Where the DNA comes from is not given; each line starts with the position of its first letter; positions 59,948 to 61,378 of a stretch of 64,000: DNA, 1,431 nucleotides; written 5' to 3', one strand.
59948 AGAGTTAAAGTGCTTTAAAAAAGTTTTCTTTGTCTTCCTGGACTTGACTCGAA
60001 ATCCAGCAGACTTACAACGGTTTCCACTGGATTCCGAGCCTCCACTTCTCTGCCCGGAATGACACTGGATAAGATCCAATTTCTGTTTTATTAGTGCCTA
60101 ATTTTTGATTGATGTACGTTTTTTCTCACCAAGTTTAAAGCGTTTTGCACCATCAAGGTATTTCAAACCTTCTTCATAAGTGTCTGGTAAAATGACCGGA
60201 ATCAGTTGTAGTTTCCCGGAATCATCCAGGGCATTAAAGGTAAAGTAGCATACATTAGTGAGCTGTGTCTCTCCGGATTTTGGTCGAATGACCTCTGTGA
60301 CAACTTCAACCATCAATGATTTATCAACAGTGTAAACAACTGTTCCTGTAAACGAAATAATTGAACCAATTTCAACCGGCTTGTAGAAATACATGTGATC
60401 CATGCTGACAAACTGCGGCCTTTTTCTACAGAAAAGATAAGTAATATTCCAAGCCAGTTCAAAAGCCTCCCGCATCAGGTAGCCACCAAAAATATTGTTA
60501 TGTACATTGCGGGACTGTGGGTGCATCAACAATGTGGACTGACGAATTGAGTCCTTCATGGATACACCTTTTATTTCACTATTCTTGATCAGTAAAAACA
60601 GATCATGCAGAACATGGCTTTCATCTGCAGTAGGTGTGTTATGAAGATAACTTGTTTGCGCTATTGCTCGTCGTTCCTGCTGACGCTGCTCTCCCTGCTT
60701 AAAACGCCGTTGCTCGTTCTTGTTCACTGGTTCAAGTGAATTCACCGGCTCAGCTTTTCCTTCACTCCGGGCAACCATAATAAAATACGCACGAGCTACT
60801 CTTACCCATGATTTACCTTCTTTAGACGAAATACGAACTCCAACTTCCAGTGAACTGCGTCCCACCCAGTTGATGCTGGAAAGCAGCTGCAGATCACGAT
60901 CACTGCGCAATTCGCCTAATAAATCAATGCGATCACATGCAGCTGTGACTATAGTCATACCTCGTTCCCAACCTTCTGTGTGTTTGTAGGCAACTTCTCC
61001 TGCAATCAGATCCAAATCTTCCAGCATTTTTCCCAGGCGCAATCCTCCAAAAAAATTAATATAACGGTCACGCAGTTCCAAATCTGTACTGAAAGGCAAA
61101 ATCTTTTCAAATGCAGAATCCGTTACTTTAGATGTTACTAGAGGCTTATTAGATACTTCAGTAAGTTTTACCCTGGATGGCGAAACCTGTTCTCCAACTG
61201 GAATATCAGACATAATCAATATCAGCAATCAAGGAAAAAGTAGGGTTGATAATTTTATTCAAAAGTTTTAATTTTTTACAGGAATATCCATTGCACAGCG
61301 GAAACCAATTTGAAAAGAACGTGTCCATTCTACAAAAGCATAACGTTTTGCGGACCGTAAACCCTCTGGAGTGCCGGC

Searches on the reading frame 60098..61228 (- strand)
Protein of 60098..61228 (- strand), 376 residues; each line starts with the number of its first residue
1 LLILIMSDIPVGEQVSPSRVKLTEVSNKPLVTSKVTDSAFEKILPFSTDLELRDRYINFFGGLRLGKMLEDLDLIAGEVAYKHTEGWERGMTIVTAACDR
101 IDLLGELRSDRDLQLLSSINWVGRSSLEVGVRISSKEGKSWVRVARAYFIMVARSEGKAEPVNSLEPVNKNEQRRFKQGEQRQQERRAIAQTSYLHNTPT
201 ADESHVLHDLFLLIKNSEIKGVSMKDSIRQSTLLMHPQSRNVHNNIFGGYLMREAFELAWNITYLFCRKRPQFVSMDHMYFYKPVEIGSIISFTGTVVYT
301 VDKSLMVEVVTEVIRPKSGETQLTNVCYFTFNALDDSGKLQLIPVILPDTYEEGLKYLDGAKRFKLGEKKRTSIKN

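Call 51: search_protein_families(library=pfam, proteins=[window:60098-61228:-], max_evalue=0.00001)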
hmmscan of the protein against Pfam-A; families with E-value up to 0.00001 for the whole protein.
window:60098-61228:- (376 aa): 1 family
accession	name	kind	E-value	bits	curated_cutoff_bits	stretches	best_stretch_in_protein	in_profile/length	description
PF03061.28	4HBT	-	3e-11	43.9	20.6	0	72-140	13-77/79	Thioesterase superfamily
